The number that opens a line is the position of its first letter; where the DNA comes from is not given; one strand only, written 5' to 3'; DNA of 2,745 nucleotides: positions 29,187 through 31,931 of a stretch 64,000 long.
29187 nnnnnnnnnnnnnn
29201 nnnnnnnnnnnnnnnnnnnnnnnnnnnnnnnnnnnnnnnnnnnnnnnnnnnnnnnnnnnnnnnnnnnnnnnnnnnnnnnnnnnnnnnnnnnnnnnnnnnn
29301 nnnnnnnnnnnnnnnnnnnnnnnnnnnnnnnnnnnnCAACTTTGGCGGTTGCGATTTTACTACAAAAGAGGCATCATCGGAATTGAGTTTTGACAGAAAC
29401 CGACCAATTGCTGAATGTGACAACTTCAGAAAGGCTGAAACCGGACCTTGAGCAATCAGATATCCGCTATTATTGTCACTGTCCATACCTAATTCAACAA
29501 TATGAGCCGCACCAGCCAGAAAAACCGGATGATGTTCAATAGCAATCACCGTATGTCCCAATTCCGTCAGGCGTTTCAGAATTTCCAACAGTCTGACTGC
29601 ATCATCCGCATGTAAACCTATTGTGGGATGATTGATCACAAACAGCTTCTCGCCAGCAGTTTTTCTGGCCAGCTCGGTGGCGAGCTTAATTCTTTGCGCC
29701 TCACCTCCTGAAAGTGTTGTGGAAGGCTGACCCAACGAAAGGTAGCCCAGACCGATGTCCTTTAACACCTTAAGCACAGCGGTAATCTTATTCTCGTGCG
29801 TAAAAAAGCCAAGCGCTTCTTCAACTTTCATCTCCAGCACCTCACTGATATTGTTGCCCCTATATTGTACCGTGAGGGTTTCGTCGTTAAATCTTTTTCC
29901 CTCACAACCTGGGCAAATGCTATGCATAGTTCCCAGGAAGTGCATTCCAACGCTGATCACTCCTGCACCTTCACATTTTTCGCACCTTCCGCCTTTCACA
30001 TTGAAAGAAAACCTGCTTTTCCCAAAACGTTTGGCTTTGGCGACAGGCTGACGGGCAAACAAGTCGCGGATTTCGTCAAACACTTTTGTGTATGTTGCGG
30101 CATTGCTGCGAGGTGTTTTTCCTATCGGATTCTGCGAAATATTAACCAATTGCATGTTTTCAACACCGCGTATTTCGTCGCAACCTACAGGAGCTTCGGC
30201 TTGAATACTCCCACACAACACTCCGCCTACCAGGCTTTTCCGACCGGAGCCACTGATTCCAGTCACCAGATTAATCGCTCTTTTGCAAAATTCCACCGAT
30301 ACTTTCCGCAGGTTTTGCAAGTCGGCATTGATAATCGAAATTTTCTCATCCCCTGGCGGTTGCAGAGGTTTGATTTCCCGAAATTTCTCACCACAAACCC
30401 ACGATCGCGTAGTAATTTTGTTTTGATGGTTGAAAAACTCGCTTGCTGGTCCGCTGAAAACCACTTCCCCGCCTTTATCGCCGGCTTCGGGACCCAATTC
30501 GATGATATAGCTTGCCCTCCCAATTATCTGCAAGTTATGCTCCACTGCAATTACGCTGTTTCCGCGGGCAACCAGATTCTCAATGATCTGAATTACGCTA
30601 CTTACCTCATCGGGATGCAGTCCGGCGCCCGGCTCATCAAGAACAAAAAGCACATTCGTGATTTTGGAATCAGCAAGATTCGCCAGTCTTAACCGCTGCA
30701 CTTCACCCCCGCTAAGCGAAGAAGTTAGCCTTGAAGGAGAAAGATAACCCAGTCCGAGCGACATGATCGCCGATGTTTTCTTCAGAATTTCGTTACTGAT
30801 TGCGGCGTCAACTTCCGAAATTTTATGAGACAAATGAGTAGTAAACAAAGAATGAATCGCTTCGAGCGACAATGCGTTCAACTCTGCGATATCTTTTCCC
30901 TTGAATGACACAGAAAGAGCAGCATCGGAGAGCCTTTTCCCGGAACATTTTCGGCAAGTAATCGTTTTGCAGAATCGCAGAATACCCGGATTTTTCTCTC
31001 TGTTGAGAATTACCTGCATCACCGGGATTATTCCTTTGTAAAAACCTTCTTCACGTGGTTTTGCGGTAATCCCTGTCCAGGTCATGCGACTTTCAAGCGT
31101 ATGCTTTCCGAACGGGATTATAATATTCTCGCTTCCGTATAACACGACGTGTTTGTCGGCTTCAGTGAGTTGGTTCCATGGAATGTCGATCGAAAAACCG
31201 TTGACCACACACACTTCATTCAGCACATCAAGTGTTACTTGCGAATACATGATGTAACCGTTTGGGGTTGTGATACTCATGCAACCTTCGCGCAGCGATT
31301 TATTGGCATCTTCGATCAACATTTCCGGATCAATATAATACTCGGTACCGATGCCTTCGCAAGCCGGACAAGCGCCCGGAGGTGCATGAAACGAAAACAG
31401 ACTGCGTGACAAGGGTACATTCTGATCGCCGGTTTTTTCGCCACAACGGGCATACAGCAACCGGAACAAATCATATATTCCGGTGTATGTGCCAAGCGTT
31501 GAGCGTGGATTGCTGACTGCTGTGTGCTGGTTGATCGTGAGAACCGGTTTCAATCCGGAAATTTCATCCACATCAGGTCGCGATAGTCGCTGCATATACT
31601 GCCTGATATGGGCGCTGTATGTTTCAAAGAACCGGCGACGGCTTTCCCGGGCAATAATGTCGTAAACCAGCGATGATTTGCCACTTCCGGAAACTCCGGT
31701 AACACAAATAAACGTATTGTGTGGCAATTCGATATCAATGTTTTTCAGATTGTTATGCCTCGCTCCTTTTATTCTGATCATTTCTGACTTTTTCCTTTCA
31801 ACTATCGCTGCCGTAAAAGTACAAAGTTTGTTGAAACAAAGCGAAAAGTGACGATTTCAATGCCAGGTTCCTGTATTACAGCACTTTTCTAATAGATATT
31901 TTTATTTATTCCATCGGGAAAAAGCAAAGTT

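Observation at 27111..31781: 1556-aa tandem double UvrA: four ABC modules with alternating intact and degenerate ATP sites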

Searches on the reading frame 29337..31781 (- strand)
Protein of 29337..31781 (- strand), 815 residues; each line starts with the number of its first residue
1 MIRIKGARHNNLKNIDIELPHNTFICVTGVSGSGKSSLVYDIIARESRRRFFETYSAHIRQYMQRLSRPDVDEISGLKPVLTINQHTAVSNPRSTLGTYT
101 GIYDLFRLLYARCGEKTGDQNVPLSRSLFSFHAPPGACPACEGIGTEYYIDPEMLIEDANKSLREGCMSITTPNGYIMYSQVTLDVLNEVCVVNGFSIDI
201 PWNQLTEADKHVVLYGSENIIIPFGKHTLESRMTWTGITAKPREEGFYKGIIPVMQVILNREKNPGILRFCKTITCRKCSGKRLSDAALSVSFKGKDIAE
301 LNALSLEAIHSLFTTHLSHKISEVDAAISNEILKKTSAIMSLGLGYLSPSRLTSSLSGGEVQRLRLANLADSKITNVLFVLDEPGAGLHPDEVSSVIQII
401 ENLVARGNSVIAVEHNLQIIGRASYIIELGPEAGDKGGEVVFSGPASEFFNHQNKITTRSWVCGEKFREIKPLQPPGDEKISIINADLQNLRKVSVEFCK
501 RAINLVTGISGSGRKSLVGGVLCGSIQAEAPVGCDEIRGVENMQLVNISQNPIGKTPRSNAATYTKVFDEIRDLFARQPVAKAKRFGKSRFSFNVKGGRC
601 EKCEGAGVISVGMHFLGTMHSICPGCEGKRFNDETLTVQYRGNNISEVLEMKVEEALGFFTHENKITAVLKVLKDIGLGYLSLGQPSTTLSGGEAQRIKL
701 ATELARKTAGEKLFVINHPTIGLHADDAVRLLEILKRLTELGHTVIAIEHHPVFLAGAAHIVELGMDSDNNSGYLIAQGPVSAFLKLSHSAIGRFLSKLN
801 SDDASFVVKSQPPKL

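Call 8: search_solved_structures(query=window:29337-31781:-, show_alignments=2)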
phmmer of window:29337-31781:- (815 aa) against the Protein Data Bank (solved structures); distinct sequences matched with E-value up to 0.001: 103 (the best 60 are shown).
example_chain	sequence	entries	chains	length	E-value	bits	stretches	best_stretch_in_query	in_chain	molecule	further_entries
3pih_A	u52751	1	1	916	5.3e-185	620.1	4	530-798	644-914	UvrABC system protein A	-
2r6f_A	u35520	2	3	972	6.5e-181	606.6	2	124-803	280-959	Excinuclease ABC subunit A | Excinuclease ABC, A subunit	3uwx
9gxk_A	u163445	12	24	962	3.3e-174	584.5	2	125-800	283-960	UvrABC system protein A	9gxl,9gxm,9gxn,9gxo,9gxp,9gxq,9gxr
9gxu_A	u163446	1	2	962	8.8e-174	583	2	125-800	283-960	UvrABC system protein A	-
9gxw_A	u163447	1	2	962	2.1e-173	581.8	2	125-800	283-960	UvrABC system protein A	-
6n9l_A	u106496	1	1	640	1.2e-169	569.3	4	530-798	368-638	UvrABC system protein A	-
3zqj_A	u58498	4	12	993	1.6e-165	555.7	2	127-805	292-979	UVRABC SYSTEM PROTEIN A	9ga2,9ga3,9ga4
2vf7_A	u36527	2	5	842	2.4e-165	555.1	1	2-787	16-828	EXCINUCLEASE ABC, SUBUNIT A. | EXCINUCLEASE ABC SUBUNIT A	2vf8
9ga5_A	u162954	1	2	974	5.1e-165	554.1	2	127-798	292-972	UvrABC system protein A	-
3ux8_A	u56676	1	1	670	5.6e-164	550.6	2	295-803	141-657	Excinuclease ABC, A subunit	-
7sh1_A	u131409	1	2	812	1.8e-120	406.7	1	1-788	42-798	Excinuclease ABC subunit UvrA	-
5yv5_A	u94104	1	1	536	7.8e-11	44.2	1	319-424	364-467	ATPase RIL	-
1yqt_A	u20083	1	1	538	7.9e-11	44.1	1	319-424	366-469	RNase l inhibitor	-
3j15_B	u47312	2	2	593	1.8e-10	42.9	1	319-424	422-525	ABC transporter ATP-binding protein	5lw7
3bk7_A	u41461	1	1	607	2e-10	42.8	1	319-424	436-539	ABC transporter ATP-binding protein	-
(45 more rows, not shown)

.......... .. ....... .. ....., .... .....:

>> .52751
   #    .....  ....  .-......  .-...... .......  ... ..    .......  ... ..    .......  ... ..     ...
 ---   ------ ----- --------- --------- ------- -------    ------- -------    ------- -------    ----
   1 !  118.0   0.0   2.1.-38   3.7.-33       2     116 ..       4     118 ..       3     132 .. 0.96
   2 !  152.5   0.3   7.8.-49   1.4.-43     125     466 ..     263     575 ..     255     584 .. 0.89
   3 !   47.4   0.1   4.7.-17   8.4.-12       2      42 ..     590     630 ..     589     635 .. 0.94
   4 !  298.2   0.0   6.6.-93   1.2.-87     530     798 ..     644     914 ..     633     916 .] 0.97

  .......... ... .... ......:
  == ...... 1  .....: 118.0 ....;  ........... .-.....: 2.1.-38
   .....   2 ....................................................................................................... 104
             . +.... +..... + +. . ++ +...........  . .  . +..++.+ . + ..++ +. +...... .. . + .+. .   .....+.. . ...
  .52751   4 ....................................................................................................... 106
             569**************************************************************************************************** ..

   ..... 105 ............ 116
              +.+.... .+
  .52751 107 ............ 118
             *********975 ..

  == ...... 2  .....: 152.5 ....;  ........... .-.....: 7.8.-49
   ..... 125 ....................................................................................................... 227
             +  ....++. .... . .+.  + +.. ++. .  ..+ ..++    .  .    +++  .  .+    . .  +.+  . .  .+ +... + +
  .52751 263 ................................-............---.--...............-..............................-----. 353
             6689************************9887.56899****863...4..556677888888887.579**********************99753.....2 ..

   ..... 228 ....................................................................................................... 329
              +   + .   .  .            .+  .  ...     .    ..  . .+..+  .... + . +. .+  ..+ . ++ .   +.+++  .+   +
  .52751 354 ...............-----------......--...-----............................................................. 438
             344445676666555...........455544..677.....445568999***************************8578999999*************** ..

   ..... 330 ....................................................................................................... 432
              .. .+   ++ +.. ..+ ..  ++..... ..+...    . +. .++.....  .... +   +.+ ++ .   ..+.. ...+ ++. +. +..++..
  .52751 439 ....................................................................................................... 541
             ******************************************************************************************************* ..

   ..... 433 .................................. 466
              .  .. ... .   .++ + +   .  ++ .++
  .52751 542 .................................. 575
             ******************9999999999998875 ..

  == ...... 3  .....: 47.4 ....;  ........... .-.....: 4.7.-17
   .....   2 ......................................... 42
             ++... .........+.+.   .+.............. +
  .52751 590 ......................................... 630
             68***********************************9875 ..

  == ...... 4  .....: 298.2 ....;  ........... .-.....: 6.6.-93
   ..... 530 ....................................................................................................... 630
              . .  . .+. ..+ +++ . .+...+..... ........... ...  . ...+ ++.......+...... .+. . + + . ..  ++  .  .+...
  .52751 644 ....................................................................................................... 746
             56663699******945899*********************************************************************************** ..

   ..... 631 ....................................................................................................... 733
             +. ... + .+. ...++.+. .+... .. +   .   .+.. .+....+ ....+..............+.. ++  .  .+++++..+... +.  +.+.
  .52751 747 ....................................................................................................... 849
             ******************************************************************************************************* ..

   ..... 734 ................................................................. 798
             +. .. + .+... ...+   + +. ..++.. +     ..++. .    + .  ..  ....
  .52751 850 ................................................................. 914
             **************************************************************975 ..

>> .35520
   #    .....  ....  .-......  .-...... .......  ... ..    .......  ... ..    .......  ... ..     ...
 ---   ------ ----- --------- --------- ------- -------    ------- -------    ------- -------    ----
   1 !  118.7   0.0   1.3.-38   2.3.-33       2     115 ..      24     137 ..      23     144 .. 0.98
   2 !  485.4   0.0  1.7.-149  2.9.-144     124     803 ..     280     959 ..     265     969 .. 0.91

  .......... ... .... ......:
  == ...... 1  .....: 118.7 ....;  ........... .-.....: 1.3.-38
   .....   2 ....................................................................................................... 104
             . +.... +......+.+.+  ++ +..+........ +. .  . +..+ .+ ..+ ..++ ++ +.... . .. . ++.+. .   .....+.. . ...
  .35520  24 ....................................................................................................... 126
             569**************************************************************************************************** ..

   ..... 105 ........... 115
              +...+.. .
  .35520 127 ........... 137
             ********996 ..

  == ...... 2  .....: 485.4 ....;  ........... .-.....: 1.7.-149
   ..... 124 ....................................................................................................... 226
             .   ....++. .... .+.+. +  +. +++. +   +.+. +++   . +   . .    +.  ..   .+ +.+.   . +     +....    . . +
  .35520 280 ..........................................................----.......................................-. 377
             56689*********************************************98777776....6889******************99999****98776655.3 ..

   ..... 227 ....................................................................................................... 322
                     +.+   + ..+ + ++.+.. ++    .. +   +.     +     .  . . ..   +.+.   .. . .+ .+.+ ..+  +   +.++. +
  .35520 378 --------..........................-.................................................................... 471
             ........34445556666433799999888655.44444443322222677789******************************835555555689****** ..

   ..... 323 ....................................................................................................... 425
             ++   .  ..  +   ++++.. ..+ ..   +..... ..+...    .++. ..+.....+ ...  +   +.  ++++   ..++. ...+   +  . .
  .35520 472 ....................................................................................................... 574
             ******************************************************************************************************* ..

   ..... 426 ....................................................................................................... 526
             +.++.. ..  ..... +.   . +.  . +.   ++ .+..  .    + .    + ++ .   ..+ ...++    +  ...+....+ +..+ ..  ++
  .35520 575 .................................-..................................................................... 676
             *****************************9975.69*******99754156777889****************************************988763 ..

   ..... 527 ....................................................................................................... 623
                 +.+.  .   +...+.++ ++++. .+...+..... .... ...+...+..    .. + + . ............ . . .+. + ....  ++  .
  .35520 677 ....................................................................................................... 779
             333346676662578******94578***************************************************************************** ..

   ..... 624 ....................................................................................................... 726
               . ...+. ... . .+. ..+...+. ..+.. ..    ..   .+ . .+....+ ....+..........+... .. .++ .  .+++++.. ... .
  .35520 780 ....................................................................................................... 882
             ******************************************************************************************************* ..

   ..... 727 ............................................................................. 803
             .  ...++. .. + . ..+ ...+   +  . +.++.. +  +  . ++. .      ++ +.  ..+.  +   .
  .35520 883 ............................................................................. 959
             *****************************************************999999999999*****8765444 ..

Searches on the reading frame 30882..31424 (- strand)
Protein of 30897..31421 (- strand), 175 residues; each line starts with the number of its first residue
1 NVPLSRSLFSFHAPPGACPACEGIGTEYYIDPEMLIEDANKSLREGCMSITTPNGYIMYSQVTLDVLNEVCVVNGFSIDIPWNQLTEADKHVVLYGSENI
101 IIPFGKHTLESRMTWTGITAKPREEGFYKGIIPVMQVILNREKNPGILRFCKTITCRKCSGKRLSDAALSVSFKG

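Call 52: find_related_loci(query=A1, collection=genome_contigs, flank=8000)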
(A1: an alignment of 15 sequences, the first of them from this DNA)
Query A1 (181 aa) in genome_contigs; peptide patterns used: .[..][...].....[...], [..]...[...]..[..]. (x = any residue, [..] = any of these).
599 stretches matched a pattern (row limit reached: there are more); 581 encode a relative of the query (tblastn E <= 1e-3); the best 80 are kept; 80 distinct loci.
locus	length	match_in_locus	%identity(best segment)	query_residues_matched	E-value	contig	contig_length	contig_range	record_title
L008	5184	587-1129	64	1-181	3e-84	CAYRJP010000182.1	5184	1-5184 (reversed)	MAG TPA_asm: uncultured Bacteroidales bacterium isolate binchicken_co67_258 genome assembly, contig: NODE_19547_length_5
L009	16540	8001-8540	64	2-181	4e-83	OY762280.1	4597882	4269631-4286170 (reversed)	MAG: Bacteroidales bacterium isolate 20329f36-1aa7-4b1c-baf8-c582a14de254 genome assembly, chromosome: 1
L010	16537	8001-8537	65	3-181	3e-81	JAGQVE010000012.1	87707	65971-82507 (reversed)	MAG: Bacteroidales bacterium isolate HKST-UBA07 NODE_12_length_87707_cov_10.113373, whole genome shotgun sequence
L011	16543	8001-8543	64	1-181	6e-81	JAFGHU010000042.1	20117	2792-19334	MAG: Bacteroidales bacterium isolate Zod_Metabat.155 k87_2108272, whole genome shotgun sequence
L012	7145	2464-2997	63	4-181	2e-80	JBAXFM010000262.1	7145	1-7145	MAG: Bacteroidota bacterium isolate ELA271 MAG271_262, whole genome shotgun sequence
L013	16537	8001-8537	63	1-179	3e-80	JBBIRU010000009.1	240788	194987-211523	MAG: Bacteroidota bacterium isolate QH2S170213_bin_357 NODE_27_length_240788_cov_3.00231, whole genome shotgun sequence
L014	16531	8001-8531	64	5-181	1e-79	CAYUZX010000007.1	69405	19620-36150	MAG TPA_asm: uncultured Prolixibacteraceae bacterium isolate SRP178699_co1_420 genome assembly, contig: NODE_297_length_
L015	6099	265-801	63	3-181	9e-80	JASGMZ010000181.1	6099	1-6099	MAG: Bacteroidales bacterium isolate DJKA126_ANT-KO_bin.63 scaffold_6165, whole genome shotgun sequence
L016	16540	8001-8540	63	2-181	1e-79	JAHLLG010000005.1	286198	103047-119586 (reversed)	MAG: Bacteroidetes bacterium isolate MAG82 NODE_151_length_286198_cov_430.498824, whole genome shotgun sequence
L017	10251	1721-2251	64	4-180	1e-79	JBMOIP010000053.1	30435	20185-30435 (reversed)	MAG: Bacteroidales bacterium isolate Deming_bin.452 contig3200, whole genome shotgun sequence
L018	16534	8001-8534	64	4-181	1e-79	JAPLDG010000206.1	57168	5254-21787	MAG: Bacteroidetes bacterium isolate LacPavin_0419_WC70L_MAG_45_7 LacPavin_0419_WC70L_scaffold_259680, whole genome shot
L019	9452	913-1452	63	2-181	1e-79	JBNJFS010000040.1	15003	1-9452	MAG: Bacteroidota bacterium isolate Y22_60dBSe2.bin.27 NODE_4592_length_15003_cov_12.447732, whole genome shotgun sequen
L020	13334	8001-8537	62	3-181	1e-79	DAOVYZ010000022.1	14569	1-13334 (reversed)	MAG TPA_asm: Bacteroidales bacterium isolate CSMAG_1796 CSMAG_1796_k141_717754_length_14569_cov_9.0000, whole genome sho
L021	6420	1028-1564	63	3-181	2e-79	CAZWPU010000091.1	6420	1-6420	MAG TPA_asm: uncultured Bacteroidales bacterium isolate binchicken_co218_290 genome assembly, contig: NODE_15215_length_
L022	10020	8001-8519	64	5-177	2e-79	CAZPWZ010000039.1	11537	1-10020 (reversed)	MAG TPA_asm: uncultured Draconibacterium sp. isolate SRP302447_co3_194 genome assembly, contig: NODE_15782_length_11537_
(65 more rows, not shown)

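Call 65: search_protein_families(library=pfam, proteins=[window:30897-31421:-], max_evalue=0.001)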
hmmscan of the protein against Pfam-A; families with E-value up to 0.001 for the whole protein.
window:30897-31421:- (175 aa): 1 family
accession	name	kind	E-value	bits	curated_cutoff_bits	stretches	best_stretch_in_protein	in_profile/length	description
PF17755.6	UvrA_DNA-bind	-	4.2e-12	46.8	23.2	1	31-111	1-77/110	UvrA DNA-binding domain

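Call 78: search_solved_structures(query=A1, max_evalue=0.01, show_alignments=1)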
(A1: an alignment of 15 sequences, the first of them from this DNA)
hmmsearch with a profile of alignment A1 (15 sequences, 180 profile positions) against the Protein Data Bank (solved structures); distinct sequences matched with E-value up to 0.01: 11.
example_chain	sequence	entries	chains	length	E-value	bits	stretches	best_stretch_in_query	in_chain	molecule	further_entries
2r6f_A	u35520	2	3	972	4.1e-29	104.4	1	4-179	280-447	Excinuclease ABC subunit A | Excinuclease ABC, A subunit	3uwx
9gxk_A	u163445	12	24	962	1.2e-28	102.8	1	5-179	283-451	UvrABC system protein A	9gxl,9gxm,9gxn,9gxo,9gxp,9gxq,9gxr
9gxu_A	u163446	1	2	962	1.2e-28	102.8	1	5-179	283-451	UvrABC system protein A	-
9gxw_A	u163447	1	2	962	1.2e-28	102.8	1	5-179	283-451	UvrABC system protein A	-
9ga5_A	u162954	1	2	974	3.3e-26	94.9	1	6-176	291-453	UvrABC system protein A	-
3zqj_A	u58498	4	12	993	3.6e-26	94.8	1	6-176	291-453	UVRABC SYSTEM PROTEIN A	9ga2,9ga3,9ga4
3pih_A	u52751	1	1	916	1.8e-23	86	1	4-100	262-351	UvrABC system protein A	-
2vf7_A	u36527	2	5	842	1.7e-22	82.8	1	8-179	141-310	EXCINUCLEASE ABC, SUBUNIT A. | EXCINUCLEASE ABC SUBUNIT A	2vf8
7sh1_A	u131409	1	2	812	2.4e-12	49.8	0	10-60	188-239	Excinuclease ABC subunit UvrA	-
3ux8_A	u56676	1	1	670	6.2e-05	25.6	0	154-180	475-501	Excinuclease ABC, A subunit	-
6n9l_A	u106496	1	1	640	7.3e-05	25.4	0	5-26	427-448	UvrABC system protein A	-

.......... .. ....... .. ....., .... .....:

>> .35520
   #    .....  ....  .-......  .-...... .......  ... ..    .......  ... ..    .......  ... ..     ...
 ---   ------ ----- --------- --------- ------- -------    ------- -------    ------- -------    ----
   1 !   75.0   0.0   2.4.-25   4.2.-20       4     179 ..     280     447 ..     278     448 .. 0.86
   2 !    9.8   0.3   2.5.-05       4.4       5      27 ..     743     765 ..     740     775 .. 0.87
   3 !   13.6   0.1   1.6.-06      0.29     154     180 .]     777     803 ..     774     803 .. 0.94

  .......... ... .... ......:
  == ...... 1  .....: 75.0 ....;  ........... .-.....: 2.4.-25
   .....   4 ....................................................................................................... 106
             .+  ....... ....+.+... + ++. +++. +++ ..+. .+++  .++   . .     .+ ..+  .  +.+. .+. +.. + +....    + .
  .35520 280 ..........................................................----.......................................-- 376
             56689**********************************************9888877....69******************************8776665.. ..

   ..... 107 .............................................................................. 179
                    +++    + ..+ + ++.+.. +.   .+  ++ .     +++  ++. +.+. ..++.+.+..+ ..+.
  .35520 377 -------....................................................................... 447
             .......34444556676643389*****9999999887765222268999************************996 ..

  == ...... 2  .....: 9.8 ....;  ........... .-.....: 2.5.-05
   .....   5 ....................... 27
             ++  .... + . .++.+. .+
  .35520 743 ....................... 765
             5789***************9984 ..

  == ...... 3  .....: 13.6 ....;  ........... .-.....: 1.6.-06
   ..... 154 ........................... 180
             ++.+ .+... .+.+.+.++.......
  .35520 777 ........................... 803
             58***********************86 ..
